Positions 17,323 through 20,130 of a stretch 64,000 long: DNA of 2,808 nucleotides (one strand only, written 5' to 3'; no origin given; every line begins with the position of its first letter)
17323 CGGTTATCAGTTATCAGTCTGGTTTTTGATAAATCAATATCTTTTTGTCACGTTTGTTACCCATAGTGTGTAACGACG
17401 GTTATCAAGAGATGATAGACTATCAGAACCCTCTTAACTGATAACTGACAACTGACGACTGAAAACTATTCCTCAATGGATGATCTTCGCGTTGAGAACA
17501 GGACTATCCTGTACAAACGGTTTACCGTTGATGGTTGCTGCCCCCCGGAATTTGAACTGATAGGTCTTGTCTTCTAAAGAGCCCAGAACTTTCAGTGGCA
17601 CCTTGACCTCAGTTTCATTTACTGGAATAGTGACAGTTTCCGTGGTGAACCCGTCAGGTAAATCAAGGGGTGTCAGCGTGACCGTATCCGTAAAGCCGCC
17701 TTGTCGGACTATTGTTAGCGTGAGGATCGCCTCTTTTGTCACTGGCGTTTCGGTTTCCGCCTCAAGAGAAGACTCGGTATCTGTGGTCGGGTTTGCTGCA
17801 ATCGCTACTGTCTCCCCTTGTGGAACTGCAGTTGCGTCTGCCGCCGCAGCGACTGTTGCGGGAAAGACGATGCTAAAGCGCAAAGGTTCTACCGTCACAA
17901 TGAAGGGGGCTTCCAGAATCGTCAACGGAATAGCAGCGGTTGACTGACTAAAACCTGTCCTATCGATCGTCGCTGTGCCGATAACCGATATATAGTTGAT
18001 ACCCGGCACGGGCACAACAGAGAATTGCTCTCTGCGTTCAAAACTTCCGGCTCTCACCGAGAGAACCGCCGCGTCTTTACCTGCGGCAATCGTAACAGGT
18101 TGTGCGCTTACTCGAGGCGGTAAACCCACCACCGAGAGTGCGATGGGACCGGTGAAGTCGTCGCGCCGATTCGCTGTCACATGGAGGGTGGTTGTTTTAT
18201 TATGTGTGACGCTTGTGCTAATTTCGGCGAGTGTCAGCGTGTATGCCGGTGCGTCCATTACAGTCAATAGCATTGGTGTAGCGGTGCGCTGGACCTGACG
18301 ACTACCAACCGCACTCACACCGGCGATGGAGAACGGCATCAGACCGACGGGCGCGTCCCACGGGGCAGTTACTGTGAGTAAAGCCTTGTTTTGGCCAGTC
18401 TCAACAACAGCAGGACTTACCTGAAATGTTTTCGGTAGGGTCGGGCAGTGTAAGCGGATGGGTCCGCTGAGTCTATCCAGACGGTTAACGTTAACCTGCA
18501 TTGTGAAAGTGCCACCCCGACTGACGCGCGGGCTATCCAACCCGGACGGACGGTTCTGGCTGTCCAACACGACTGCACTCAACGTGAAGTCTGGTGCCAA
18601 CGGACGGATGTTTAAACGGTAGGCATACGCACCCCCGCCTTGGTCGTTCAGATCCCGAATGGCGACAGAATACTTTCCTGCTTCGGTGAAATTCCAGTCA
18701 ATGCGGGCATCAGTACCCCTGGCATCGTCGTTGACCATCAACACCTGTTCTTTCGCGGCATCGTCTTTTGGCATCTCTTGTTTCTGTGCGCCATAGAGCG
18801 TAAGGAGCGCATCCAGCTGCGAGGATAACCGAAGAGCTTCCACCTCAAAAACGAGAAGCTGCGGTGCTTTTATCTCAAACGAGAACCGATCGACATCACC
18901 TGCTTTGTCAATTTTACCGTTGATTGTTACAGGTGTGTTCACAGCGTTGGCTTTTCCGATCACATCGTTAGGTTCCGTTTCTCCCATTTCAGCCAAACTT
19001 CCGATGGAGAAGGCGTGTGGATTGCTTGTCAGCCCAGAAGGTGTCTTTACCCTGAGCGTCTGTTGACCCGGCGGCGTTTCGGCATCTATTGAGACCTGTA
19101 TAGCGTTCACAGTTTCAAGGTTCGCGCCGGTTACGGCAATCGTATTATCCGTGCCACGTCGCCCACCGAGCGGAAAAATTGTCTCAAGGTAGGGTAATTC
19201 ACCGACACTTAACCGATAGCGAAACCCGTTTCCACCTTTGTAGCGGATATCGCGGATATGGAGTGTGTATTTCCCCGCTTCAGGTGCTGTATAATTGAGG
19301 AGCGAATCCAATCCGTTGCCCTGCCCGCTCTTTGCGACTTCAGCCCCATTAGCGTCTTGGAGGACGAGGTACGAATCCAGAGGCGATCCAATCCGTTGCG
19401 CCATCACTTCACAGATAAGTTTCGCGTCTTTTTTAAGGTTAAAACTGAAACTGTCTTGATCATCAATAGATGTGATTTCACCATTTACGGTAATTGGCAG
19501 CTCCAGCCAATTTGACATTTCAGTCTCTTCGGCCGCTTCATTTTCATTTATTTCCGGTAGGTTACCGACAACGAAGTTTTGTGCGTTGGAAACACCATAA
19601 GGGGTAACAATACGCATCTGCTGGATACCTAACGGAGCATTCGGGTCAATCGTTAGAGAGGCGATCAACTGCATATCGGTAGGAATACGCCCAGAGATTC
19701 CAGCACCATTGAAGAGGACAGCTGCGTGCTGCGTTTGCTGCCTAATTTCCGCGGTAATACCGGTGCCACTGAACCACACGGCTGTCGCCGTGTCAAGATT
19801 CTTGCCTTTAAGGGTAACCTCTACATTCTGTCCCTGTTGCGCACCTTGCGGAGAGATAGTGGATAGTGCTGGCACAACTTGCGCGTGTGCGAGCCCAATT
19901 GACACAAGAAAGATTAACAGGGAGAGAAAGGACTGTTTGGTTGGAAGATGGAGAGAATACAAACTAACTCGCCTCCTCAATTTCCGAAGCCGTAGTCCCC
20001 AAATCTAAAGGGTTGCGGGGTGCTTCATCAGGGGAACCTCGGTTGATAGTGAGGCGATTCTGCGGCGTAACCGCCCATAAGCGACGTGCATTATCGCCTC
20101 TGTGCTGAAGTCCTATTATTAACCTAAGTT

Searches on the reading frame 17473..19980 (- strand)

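Call 27: search_protein_families(library=pfam, proteins=[window:17473-19980:-], max_evalue=0.00001)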
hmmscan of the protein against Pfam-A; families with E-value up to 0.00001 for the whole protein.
window:17473-19980:- (835 aa): 1 family
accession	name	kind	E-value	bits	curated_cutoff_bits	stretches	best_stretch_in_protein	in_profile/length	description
PF04151.21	PPC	-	3.6e-11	44.2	25.9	1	174-243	1-69/70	Bacterial pre-peptidase C-terminal domain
